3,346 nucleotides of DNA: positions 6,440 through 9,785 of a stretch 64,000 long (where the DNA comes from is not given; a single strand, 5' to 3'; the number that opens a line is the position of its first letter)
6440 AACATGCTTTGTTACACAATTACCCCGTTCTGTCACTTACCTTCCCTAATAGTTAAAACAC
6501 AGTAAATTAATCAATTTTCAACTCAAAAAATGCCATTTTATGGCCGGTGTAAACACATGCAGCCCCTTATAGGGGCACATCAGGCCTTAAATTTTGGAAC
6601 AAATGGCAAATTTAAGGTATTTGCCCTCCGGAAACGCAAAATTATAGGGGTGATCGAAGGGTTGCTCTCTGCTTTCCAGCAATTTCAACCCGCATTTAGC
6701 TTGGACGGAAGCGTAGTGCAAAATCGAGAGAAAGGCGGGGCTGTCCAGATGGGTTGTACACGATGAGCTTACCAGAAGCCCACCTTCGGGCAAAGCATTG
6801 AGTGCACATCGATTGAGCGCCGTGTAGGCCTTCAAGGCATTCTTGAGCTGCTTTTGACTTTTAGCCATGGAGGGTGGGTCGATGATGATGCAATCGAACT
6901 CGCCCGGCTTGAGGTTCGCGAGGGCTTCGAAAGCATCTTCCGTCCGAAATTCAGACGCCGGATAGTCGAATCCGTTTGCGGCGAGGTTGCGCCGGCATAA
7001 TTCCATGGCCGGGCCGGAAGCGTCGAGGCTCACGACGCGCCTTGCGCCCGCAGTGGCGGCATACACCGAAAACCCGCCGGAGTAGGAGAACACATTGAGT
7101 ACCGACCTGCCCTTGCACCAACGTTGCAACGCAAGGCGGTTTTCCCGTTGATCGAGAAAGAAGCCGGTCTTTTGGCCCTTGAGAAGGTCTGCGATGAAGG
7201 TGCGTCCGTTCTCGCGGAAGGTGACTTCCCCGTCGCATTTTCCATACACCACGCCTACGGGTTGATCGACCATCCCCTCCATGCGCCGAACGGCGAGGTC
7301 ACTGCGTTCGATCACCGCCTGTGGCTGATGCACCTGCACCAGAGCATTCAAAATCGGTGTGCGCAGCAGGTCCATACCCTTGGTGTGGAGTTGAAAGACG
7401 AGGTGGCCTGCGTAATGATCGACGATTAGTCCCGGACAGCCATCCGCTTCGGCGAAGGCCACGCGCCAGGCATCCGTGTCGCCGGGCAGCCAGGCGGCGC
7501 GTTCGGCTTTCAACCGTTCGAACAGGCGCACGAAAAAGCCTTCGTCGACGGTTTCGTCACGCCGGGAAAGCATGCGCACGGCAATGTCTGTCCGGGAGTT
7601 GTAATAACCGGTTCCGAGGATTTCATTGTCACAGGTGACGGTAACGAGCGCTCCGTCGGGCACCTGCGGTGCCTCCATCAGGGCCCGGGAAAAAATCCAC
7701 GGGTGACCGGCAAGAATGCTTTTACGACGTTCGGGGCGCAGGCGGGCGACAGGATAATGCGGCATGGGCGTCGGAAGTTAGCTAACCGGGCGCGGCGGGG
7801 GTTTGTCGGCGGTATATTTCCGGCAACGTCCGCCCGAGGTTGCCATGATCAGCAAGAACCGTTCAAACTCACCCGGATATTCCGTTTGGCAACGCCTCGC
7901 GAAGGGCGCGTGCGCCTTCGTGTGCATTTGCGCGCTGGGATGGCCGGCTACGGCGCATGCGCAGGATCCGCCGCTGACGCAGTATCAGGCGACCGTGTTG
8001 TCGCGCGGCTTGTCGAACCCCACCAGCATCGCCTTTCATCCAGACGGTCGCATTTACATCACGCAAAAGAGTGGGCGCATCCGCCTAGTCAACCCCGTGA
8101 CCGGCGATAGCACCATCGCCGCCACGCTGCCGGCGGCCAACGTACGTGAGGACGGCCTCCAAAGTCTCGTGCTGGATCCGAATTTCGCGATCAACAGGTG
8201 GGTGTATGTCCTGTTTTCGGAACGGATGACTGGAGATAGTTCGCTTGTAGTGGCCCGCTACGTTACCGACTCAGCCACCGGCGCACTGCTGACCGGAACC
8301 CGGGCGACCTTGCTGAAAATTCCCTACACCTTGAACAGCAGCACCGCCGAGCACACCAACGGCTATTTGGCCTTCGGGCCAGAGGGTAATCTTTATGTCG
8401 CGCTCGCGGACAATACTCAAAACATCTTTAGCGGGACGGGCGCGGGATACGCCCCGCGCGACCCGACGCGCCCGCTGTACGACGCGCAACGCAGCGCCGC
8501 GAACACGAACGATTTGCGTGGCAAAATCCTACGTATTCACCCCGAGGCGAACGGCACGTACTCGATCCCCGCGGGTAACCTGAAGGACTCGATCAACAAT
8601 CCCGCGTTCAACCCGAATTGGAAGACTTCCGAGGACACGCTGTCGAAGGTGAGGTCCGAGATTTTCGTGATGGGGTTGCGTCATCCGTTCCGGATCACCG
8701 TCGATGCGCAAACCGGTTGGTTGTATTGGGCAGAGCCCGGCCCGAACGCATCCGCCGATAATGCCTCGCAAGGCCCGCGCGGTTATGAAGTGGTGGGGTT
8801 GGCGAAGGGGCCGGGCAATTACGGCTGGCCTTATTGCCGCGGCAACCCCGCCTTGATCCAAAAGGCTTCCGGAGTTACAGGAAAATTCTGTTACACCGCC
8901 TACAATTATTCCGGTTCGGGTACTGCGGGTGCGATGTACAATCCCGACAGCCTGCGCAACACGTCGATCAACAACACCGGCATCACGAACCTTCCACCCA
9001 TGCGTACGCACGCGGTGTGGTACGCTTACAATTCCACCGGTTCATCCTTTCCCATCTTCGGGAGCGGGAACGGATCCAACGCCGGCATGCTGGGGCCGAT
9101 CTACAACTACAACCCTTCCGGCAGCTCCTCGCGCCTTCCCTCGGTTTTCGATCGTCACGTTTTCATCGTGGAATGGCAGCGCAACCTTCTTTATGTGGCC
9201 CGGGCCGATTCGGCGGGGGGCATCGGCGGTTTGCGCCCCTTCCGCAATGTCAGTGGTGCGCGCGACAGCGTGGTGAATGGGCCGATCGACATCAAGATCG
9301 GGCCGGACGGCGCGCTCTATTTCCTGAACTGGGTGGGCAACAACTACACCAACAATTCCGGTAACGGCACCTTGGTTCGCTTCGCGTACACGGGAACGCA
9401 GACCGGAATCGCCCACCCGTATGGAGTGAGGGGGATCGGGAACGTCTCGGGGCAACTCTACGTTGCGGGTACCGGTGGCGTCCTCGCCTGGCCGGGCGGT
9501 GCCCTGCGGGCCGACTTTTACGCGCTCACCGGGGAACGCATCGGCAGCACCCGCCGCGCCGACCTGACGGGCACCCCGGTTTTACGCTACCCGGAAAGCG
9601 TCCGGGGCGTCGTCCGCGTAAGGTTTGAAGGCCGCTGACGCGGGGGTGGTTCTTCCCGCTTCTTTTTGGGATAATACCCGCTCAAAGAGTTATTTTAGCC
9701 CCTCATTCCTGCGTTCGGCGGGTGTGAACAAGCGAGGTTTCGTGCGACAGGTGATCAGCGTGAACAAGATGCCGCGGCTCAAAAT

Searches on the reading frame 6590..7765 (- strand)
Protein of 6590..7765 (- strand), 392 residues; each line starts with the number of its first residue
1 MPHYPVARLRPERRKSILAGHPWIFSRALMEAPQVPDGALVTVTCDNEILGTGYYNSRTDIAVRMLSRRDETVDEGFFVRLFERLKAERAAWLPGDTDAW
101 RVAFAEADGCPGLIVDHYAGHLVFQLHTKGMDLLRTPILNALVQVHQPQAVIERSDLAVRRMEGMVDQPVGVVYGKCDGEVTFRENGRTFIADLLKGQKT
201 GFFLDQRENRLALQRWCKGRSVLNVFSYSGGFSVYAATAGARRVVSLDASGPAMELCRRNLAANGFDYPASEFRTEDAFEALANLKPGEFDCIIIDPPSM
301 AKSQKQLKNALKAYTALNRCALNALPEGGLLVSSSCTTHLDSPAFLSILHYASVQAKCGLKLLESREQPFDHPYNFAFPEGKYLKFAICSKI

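Call 56: search_protein_families(library=pfam, proteins=[window:6590-7765:-], max_evalue=0.00001)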
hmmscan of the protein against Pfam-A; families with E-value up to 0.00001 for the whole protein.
window:6590-7765:- (392 aa): 4 families
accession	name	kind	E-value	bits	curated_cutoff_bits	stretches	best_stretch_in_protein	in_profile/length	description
PF10672.15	Methyltrans_SAM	-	3.7e-25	89.2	27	1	114-334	18-237/286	S-adenosylmethionine-dependent methyltransferase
PF17785.7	PUA_3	-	1.8e-17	63.3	22.6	1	8-68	2-64/64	PUA-like domain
PF03602.21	Cons_hypoth95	-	2.3e-10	40.9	24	1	215-319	38-144/182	Conserved hypothetical protein 95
PF05175.20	MTS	-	3.3e-06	27.3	23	1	230-332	43-137/170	Methyltransferase small domain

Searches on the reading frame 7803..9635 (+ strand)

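Call 56: search_protein_families(library=pfam, proteins=[window:7803-9635:+], max_evalue=0.00001)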
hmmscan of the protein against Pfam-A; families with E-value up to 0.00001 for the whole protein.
window:7803-9635:+ (611 aa): 2 families
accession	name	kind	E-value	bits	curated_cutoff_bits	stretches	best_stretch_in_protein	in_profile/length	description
PF07995.17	GSDH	-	1.1e-26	94.3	25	1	70-345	1-222/332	Glucose / Sorbosone dehydrogenase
PF20067.5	SSL_N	-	2.4e-06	27.8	18.9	0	67-93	18-43/46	Strictosidine synthase-like, N-terminal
